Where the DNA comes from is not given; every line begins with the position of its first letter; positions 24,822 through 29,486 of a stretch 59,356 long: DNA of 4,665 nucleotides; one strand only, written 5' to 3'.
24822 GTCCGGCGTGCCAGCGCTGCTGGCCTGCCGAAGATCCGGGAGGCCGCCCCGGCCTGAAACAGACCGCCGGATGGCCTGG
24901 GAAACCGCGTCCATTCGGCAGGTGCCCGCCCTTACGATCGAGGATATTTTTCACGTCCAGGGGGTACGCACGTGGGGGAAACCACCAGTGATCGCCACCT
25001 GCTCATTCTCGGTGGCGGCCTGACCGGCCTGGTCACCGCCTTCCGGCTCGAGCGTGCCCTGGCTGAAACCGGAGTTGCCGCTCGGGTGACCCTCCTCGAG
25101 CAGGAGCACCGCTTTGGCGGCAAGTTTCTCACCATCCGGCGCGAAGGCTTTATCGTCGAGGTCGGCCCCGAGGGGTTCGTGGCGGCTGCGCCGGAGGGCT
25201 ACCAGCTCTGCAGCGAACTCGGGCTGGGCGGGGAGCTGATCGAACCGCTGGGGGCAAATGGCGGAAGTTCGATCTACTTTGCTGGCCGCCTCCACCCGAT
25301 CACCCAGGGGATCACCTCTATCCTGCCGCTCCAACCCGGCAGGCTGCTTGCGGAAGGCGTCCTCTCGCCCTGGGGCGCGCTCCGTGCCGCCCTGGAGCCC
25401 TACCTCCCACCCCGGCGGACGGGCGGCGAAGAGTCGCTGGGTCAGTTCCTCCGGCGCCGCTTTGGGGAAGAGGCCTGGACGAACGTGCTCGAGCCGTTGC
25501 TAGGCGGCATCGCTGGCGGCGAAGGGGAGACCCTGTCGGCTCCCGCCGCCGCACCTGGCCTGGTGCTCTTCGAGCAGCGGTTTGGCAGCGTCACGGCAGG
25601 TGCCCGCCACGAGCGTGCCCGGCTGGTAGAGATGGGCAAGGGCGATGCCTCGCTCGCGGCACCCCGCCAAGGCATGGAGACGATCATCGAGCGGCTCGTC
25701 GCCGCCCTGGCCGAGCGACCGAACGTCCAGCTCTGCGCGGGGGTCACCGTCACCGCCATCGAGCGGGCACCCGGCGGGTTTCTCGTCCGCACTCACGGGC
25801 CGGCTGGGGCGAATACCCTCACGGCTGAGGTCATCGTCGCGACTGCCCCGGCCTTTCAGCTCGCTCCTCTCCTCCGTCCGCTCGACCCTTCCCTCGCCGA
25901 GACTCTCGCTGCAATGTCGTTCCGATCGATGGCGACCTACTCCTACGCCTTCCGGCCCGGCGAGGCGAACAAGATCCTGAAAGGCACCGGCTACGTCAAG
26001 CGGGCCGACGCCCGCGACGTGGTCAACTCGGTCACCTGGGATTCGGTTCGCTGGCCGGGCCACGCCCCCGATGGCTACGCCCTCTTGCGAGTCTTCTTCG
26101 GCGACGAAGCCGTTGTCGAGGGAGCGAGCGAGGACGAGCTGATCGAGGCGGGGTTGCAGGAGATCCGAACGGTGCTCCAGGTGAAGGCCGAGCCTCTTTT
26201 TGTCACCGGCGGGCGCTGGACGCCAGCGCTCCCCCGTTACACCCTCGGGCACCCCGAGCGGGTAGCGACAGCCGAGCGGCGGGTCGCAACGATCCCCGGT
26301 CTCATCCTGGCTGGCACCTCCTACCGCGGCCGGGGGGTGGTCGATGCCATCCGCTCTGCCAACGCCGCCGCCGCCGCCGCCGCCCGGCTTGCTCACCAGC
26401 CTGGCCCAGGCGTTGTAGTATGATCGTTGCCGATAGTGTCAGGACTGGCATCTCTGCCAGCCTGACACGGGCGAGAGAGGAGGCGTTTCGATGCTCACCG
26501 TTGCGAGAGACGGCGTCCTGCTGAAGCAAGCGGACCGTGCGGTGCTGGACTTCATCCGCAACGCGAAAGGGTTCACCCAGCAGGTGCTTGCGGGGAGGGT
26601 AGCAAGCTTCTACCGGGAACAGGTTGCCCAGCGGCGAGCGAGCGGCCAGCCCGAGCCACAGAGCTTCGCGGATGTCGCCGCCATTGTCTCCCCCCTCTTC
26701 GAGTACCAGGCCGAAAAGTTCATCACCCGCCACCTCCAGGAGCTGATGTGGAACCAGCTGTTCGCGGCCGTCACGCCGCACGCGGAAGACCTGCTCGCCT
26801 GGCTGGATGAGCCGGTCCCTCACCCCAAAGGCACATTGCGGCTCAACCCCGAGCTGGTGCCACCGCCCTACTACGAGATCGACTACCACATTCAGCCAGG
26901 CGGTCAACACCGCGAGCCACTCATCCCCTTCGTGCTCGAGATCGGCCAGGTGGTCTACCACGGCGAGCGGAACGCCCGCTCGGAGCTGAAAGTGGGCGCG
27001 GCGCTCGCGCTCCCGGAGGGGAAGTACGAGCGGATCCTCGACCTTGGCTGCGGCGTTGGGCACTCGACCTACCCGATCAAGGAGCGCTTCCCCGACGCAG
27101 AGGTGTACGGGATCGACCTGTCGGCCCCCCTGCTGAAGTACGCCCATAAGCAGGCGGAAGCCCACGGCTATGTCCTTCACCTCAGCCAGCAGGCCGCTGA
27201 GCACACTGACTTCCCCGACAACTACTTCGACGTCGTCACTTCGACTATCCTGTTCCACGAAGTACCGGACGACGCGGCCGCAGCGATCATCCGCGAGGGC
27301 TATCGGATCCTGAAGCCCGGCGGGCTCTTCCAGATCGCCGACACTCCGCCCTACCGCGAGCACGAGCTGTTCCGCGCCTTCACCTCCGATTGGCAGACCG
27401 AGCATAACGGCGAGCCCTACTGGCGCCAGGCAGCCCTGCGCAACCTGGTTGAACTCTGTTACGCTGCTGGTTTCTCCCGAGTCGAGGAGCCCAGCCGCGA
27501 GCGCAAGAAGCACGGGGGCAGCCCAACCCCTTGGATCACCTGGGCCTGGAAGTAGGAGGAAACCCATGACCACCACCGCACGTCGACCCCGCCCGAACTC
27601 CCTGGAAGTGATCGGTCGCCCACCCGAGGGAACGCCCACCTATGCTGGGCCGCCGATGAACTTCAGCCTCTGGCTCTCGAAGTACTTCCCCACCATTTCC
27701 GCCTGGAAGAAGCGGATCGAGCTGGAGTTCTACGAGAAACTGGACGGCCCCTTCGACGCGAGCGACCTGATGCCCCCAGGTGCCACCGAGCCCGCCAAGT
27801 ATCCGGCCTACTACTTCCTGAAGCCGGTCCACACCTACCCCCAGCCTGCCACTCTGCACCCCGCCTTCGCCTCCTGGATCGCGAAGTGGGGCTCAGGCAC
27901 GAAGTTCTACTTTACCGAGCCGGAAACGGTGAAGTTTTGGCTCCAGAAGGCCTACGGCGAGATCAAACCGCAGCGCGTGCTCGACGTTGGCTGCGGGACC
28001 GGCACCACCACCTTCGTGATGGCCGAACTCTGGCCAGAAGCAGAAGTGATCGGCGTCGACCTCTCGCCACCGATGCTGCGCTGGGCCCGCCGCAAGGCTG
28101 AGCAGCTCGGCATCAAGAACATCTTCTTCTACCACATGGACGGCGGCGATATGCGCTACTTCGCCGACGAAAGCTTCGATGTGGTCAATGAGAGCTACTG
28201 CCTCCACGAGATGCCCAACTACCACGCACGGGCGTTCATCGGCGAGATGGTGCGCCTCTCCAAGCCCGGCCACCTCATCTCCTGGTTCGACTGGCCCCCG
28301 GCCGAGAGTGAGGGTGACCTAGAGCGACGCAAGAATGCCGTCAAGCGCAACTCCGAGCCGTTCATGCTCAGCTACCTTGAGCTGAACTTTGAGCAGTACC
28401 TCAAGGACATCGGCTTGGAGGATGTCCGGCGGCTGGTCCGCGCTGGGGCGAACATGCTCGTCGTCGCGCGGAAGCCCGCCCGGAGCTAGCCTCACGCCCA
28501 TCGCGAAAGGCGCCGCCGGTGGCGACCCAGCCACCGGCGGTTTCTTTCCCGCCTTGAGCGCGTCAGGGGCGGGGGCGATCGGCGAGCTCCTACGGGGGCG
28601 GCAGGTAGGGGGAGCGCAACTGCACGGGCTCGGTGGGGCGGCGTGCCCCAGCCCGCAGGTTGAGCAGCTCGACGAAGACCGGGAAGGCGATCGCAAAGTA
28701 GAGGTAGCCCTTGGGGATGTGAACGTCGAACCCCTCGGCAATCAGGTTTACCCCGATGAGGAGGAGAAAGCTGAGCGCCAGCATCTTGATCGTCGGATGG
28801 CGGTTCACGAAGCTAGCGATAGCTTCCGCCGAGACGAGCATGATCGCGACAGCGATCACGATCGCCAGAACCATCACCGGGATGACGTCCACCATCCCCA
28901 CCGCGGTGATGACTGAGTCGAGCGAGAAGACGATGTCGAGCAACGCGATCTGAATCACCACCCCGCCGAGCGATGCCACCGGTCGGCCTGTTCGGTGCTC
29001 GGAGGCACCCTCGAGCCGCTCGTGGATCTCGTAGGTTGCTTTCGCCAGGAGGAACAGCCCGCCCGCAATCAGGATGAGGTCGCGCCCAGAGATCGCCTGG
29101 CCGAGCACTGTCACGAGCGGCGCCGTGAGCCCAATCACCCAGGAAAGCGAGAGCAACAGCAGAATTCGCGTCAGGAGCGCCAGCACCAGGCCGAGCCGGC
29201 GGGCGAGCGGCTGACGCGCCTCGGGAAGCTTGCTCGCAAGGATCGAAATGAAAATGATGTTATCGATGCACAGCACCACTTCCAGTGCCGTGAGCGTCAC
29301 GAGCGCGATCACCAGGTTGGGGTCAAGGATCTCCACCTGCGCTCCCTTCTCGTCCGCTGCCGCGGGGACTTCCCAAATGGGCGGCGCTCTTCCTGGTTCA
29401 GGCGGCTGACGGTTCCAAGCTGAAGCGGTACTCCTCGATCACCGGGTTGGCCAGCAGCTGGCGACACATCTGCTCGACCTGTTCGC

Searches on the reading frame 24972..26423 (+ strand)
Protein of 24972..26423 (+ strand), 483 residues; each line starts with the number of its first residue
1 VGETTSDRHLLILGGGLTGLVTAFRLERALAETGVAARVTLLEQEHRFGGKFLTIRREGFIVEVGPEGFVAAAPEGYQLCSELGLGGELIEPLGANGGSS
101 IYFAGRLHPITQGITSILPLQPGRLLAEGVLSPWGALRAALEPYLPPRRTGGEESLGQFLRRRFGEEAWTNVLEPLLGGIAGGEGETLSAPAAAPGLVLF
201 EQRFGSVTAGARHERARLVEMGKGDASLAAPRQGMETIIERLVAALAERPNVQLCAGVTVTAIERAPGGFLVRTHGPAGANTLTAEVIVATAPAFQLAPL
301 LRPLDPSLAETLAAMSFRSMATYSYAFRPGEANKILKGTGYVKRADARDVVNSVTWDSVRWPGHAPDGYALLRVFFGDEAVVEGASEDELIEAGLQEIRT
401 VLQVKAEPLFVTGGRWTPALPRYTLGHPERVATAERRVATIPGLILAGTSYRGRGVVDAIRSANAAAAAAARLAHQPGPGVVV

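Call 56: search_protein_families(library=pfam, proteins=[window:24972-26423:+], max_evalue=0.0001)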
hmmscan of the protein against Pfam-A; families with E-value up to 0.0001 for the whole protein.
window:24972-26423:+ (483 aa): 3 families
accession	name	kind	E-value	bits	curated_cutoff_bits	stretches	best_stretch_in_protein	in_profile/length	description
PF01593.30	Amino_oxidase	-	5.3e-41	141.8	19.8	1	17-469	1-441/443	Flavin containing amine oxidoreductase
PF13450.12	NAD_binding_8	-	1.3e-10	41.9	21.9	1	12-82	1-67/68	NAD(P)-binding Rossmann-like domain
PF01266.30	DAO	-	2e-07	31.3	27.9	0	10-50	2-37/353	FAD dependent oxidoreductase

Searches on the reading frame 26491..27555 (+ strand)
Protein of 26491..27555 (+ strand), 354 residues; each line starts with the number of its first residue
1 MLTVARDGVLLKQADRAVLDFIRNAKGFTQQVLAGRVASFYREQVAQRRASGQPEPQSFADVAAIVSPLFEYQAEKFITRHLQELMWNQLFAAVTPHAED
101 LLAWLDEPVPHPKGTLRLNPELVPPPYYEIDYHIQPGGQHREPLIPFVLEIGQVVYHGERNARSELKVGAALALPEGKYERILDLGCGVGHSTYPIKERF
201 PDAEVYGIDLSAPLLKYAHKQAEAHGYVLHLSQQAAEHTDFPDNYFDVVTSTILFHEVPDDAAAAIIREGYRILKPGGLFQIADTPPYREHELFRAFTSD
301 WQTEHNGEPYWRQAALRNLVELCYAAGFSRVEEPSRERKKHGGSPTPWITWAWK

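Call 56: search_protein_families(library=pfam, proteins=[window:26491-27555:+], max_evalue=0.0001)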
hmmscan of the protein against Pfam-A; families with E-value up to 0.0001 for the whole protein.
window:26491-27555:+ (354 aa): 8 families
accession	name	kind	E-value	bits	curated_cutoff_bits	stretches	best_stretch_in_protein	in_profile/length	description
PF13649.12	Methyltransf_25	-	1.8e-23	83.5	27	1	182-278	1-97/97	Methyltransferase domain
PF08241.18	Methyltransf_11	-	2.1e-21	76.8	21.2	1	183-280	1-93/95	Methyltransferase domain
PF13847.12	Methyltransf_31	-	4.2e-18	65.9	27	1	180-297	5-122/145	Methyltransferase domain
PF08242.18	Methyltransf_12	-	1.8e-15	57.9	30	1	183-280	1-98/98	Methyltransferase domain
PF13489.12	Methyltransf_23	-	3.7e-13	50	27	1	173-321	17-155/164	Methyltransferase domain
PF01209.24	Ubie_methyltran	-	8.1e-12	45.4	20.1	1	180-286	49-155/233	ubiE/COQ5 methyltransferase family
PF05175.20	MTS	-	7.4e-09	35.9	23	1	174-284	27-140/170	Methyltransferase small domain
PF02353.26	CMAS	-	1e-07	32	27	1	173-282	59-164/273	Mycolic acid cyclopropane synthetase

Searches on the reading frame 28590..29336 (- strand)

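Call 56: search_protein_families(library=pfam, proteins=[window:28590-29336:-], max_evalue=0.0001)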
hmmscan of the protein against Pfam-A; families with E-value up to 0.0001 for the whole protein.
window:28590-29336:- (248 aa): 1 family
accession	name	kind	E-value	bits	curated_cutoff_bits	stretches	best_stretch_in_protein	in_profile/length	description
PF03741.22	TerC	-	9.5e-43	146.4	27.8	1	14-201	2-177/178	Integral membrane protein TerC family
